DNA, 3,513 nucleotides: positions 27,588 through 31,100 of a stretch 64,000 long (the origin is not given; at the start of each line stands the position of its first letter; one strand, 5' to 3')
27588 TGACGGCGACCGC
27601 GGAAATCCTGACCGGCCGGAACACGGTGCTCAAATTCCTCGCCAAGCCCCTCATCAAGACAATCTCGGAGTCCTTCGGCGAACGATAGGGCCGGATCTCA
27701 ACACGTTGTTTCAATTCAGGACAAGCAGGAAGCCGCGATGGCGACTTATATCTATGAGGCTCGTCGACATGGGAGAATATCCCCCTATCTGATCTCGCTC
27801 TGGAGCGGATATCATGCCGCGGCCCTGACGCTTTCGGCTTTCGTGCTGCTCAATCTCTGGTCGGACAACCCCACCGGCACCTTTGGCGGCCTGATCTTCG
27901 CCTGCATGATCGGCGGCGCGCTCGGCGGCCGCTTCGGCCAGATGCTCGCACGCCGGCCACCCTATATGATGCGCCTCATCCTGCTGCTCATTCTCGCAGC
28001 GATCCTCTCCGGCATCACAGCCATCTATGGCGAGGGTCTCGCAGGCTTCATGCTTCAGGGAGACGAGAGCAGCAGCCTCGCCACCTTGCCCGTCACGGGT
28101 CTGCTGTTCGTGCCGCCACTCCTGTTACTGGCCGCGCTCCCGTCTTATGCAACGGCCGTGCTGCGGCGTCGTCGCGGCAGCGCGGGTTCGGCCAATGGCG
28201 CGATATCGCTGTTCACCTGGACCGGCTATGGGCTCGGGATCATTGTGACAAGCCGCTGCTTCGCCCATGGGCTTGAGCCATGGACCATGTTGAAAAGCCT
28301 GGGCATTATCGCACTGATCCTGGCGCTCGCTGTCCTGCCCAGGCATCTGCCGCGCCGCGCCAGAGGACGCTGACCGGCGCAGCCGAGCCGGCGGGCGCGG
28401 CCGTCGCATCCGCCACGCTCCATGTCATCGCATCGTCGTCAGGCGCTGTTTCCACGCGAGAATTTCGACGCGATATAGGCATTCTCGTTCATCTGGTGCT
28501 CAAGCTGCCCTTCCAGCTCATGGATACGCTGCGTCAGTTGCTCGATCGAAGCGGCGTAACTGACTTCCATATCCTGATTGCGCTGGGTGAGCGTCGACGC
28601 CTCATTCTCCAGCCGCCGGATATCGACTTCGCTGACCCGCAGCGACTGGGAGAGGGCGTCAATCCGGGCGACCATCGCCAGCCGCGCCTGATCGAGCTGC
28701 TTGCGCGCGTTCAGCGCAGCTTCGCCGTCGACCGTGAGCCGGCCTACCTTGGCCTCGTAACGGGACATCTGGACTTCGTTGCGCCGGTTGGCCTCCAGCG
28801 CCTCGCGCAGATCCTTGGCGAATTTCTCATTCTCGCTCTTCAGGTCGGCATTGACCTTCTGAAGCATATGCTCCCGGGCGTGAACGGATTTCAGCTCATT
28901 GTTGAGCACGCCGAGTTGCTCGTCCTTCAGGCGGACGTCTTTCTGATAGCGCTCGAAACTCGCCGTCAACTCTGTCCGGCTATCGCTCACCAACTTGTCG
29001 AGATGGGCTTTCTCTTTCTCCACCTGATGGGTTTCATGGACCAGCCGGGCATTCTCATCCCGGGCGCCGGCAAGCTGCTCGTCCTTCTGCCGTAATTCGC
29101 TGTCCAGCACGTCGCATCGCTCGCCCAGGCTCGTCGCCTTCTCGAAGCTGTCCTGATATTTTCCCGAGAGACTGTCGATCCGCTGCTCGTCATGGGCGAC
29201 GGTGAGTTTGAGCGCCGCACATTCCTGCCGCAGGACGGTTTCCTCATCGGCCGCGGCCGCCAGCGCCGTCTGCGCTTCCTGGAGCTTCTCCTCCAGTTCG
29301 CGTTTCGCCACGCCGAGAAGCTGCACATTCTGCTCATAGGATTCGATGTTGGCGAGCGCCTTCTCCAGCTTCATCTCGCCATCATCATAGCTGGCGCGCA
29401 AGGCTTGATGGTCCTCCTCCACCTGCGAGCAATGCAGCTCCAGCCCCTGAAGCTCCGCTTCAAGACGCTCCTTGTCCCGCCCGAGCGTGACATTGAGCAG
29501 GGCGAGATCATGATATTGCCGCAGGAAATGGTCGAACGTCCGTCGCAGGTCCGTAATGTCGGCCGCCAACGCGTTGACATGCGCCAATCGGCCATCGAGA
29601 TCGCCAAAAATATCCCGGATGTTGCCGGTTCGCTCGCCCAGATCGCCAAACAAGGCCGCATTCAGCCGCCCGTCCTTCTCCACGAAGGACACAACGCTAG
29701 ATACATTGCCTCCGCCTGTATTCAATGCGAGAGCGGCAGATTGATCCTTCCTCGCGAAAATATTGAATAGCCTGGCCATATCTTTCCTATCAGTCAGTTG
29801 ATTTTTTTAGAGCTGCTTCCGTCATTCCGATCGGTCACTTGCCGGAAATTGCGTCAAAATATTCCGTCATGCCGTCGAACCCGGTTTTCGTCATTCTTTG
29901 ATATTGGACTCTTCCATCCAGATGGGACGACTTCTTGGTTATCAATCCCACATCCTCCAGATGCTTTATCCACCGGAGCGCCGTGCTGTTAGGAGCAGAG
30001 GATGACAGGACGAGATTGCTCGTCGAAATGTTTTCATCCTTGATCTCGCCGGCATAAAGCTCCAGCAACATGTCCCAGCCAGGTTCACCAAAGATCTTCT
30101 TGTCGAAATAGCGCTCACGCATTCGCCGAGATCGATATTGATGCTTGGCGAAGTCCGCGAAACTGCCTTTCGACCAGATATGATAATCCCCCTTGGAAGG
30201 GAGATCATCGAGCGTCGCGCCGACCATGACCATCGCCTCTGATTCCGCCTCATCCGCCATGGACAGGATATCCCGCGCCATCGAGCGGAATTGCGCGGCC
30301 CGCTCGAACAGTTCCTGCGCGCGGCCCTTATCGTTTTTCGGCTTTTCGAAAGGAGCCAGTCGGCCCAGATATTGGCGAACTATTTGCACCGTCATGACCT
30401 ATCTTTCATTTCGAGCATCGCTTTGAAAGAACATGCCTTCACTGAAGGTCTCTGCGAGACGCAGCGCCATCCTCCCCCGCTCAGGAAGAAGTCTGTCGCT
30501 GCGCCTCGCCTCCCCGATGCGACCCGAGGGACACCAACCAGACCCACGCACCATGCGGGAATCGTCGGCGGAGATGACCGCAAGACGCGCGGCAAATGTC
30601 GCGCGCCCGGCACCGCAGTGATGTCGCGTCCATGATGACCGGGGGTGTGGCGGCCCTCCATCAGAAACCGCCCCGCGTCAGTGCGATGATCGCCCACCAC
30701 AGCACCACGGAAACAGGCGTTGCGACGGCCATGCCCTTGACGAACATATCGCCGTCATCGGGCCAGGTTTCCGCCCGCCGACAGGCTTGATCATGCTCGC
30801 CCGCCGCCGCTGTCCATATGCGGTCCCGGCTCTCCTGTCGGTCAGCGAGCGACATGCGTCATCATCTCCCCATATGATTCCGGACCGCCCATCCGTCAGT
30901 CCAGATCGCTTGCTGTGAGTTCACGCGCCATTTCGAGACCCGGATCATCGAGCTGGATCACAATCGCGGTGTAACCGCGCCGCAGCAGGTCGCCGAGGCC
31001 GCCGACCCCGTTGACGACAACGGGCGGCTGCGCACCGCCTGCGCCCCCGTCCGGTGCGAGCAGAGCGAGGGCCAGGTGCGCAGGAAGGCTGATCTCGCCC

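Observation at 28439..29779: Crescentin-like intermediate-filament protein in an accessory surface island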

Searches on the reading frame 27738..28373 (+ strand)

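Call 3: search_protein_families(library=pfam, proteins=[window:27738-28373:+], max_evalue=1)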
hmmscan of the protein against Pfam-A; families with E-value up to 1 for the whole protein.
window:27738-28373:+ (211 aa): 1 family
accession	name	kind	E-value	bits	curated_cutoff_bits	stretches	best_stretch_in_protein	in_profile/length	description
PF00083.30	Sugar_tr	-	0.004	16.5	22.3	1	48-95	51-97/452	Sugar (and other) transporter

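Call 4: search_protein_families(library=ncbifam, proteins=[window:27738-28373:+], max_evalue=1)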
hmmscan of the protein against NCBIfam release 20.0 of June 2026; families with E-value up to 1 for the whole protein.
window:27738-28373:+ (211 aa): 2 families
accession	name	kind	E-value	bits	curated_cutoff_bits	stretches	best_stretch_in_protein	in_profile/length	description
NF043062.1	MMSYN1_0881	equivalog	0.035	13.1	450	1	54-98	286-330/455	hexose phosphate transporter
NF037959.1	MFS_SpdSyn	subfamily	0.2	10.3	40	1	58-201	39-180/480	fused MFS/spermidine synthase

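Call 65: search_protein_families(library=pfam, proteins=[window:27738-28373:+], max_evalue=0.1)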
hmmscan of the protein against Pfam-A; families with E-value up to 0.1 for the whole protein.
window:27738-28373:+ (211 aa): 1 family
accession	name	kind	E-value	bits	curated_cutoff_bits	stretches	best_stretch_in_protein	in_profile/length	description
PF00083.30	Sugar_tr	-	0.004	16.5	22.3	1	48-95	51-97/452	Sugar (and other) transporter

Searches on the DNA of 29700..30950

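Call 73: search_rna_families(source=window, start=29700, end=30950, threshold=evalue, max_evalue=1, show_alignments=2)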
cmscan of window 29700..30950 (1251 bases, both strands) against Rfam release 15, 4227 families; matches with E-value up to 1: 1.
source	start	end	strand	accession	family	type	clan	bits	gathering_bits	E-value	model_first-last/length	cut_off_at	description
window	30838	30869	-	RF01152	sR1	Gene; snRNA; snoRNA; CD-box;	-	14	45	0.85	1-57/57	no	Small nucleolar RNA sR1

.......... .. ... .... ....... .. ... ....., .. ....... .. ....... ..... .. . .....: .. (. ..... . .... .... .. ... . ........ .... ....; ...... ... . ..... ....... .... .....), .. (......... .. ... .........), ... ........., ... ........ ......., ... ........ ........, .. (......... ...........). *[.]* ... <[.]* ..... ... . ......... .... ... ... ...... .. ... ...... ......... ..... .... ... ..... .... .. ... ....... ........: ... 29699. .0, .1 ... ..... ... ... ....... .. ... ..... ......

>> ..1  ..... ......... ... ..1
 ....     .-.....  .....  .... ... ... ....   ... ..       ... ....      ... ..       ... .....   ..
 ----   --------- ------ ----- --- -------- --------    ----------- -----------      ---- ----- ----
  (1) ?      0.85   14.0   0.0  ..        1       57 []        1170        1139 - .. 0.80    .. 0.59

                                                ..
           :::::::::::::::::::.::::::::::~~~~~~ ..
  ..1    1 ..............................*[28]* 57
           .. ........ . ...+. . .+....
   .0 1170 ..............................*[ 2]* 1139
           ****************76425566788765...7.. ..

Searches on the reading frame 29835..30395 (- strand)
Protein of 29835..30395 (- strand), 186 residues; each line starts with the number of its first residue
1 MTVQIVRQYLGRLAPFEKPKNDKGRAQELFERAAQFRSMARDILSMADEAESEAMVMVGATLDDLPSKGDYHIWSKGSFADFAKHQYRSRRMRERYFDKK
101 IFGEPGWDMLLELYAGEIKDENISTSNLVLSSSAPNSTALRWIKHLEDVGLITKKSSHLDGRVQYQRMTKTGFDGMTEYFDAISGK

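Call 3: search_protein_families(library=pfam, proteins=[window:29835-30395:-], max_evalue=1)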
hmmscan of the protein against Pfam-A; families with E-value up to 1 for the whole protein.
window:29835-30395:- (186 aa): 2 families
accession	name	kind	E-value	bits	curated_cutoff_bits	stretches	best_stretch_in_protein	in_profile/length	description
PF01047.28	MarR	-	0.0032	17.8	24.6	1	122-162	17-57/59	MarR family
PF22381.2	Staph_reg_Sar_Rot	-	0.057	14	27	1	112-172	22-78/85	Transcriptional regulator SarA/Rot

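Call 4: search_protein_families(library=ncbifam, proteins=[window:29835-30395:-], max_evalue=1)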
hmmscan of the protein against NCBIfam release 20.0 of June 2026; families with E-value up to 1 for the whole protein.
window:29835-30395:- (186 aa): 5 families
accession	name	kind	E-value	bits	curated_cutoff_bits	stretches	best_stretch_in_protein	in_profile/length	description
TIGR02337.1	HpaR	equivalog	0.012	15.5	121.2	1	116-174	41-94/130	homoprotocatechuate degradation operon regulator HpaR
NF010762.0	PRK14165.1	equivalog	0.013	14.8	279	1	114-180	14-77/224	winged helix-turn-helix domain-containing protein/riboflavin kinase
NF045593.1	bilirub_TF_BilQ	equivalog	0.029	14.1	125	1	119-175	41-97/135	bilirubin utilization transcriptional regulator BilQ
NF008122.0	PRK10870.1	equivalog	0.074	12.8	157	1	121-175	70-124/176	transcriptional repressor MprA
TIGR01889.1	Staph_reg_Sar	paralog_domain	0.2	12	62.6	1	110-181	31-102/109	staphylococcal accessory regulator family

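Call 58: find_homologous_proteins(query=window:29835-30395:-)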
Query window:29835-30395:- (186 aa): 17 proteins with E <= 0.001 among 113 candidates.
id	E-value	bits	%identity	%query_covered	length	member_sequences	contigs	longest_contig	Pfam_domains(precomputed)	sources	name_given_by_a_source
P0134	4.7e-119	413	100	100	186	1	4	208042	-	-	-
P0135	5.1e-88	312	73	99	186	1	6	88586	-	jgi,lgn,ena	-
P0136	1.6e-87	310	73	98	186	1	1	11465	-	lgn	-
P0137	5.5e-83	295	74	98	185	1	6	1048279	-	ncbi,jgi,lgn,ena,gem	-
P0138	7.3e-81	288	71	97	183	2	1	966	-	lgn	-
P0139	2.3e-80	287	70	98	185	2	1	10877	-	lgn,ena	-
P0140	6.1e-80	285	70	98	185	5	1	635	-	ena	-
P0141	1.6e-79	284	69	98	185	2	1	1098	-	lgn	-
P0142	3.4e-78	280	68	98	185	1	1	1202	-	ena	-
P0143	2.7e-70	254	65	100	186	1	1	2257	-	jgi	jgi:DNA-binding MarR family transcriptional regulator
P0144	1.2e-68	248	70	88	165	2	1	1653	-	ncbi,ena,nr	ncbi:MAG: hypothetical protein J0G94_12100 [Sphingomonadales bacterium]|nr:hypothetical protein [Sph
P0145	5.0e-67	243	63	98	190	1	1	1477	-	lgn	-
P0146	6.7e-65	236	60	98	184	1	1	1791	-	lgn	-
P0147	1.3e-58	216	55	97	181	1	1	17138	PF22381.3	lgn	-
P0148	3.5e-58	214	56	97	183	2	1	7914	-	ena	-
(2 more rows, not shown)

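Call 67: search_protein_families(library=phrogs, proteins=[window:29835-30395:-], max_evalue=0.01)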
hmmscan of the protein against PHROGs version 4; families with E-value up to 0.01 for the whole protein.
window:29835-30395:- (186 aa): 0 families

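Call 96: search_solved_structures(query=A9, max_evalue=1)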
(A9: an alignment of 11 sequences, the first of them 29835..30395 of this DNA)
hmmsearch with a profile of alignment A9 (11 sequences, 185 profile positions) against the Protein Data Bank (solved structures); distinct sequences matched with E-value up to 1: 19.
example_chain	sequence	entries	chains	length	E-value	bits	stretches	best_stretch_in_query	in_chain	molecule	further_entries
7dvs_A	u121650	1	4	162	0.00018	24.5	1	77-178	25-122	MarR family transcriptional regulator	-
7dvr_A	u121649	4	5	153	0.00022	24.2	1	97-178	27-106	HTH marR-type domain-containing protein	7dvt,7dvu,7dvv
3zmd_A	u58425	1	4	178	0.0056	19.6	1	87-177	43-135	PUTATIVE TRANSCRIPTIONAL REGULATOR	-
7kua_A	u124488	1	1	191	0.0089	19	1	101-178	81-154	Transcriptional regulator, MarR family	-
6iqe_A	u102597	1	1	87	0.065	16.2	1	5-71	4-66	Prohibitin-2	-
2qvo_A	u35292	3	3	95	0.065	16.1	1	98-177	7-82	Uncharacterized protein AF_1382 | Protein AF_1382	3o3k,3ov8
5dd8_A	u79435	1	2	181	0.25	14.2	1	94-175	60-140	Transcriptional regulator, MarR family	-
2fbk_A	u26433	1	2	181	0.26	14.2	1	94-175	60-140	transcriptional regulator, MarR family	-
8ylm_A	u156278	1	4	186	0.27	14.1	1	95-175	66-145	Transcriptional regulator, MarR family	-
9vg2_A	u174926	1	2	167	0.28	14.1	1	119-181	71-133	MarR-family transcriptional regulator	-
8za5_A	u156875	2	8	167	0.28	14.1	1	119-181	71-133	MarR-family transcriptional regulator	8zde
7xl9_A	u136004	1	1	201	0.32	13.9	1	95-175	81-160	Transcriptional regulator, MarR family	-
1p4x_A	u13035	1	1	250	0.33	13.8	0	128-177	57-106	staphylococcal accessory regulator A homologue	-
4mnu_A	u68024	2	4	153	0.35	13.8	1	132-157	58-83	SlyA-like transcription regulator | MarR family transcriptional regulator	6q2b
9fa0_B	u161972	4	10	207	0.36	13.7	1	133-181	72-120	ScoC | HTH-type transcriptional regulator Hpr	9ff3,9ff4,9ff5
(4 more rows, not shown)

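Call 102: predict_structure(alignment_id=A9)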
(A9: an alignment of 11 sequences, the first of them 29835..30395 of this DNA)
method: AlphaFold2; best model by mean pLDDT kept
length: 186 residues; sequences in the alignment: 11
mean_pLDDT: 73.5   pTM: 0.50
mean pLDDT of the five models: 73.5, 71.8, 71.5, 56.2, 55.9
residues with pLDDT >= 90: 10; 70-90: 118; 50-70: 27; < 50: 31
segments of 3 or more residues with pLDDT < 50: 1-4, 12-19, 59-74
pLDDT, mean of each block of 10 residues (from residue 1): 47 48 77 83 80 62 45 56 76 71 77 89 88 86 89 81 84 86 69
secondary structure, 60 per line:
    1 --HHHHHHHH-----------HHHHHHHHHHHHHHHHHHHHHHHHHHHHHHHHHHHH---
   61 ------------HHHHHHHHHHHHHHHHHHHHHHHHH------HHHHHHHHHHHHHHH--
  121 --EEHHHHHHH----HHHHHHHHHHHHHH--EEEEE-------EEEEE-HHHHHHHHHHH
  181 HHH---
elements in order: H3-10 H22-57 H73-97 H104-118 H125-131 H136-149 E152-156 E164-168 H170-183

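Call 105: fold_search(model_id=the predicted structure, library=pdb)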
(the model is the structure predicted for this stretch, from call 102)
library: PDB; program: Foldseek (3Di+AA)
matches with E <= 10: 1583; with E <= 0.001: 103
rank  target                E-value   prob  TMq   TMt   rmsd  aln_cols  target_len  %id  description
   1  4lll_M                1.2e-05  1.00  0.46  0.66   3.0       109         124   20  Crystal structure of S. aureus MepR-DNA complex (released 2014-05-14)
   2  7dvr                  1.9e-05  1.00  0.44  0.54   4.1       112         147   21  Crystal structure of heme sensor protein PefR from Streptococcus agalactiae in complex with heme (released 2021-09-29)
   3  4l9t_A                2.9e-05  1.00  0.44  0.56   3.4       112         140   18  Crystal structure of MepR F27L mutant from multidrug resistant S. aureus clinical isolate (released 2013-09-11)
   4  7dvs_C                2.9e-05  1.00  0.41  0.60   4.3       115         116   20  Crystal structure of Apo (heme-free) PefR (released 2021-09-29)
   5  7dvv_B                3.3e-05  1.00  0.45  0.57   3.8       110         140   20  Heme sensor protein PefR from Streptococcus agalactiae bound to operator DNA (28-mer) (released 2021-09-29)
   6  7dvt                  4.0e-05  1.00  0.45  0.55   3.3       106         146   22  Crystal structure of heme sensor protein PefR in complex with heme and carbon monoxide (released 2021-09-29)
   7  4l9t_B                4.2e-05  1.00  0.44  0.57   3.9       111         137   15  Crystal structure of MepR F27L mutant from multidrug resistant S. aureus clinical isolate (released 2013-09-11)
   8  4lll_O                5.1e-05  1.00  0.46  0.60   3.1       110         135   17  Crystal structure of S. aureus MepR-DNA complex (released 2014-05-14)
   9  7dvs_A                5.4e-05  1.00  0.43  0.55   3.9       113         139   17  Crystal structure of Apo (heme-free) PefR (released 2021-09-29)
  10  4ld5_A                6.5e-05  1.00  0.44  0.57   4.2       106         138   17  Crystal structure of MepR Q18P mutant from multidrug resistant S. aureus clinical isolate (released 2013-09-11)
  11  7dvu                  6.9e-05  1.00  0.44  0.56   3.4       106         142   21  Crystal structure of heme sensor protein PefR in complex with heme and cyanide (released 2021-09-29)
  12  4l9j_B                6.9e-05  1.00  0.43  0.56   3.7       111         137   15  Crystal structure of S. aureus MepR in DNA-binding conformation (released 2013-09-11)
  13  7kua                  6.9e-05  1.00  0.39  0.47   4.2       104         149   24  Crystal structure of the MarR family transcriptional regulator from Pseudomonas putida bound to Indole 3 acetic acid (released 2021-12-01)
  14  2qvo                  8.3e-05  1.00  0.39  0.78   2.8        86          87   19  Crystal structure of AF1382 from Archaeoglobus fulgidus (released 2007-09-04)
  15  6pcp_C                1.0e-04  1.00  0.42  0.52   4.3       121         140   16  Mechanism for regulation of DNA binding of Bordetella bronchiseptica BpsR by 6-hydroxynicotinic acid (released 2019-11-06)
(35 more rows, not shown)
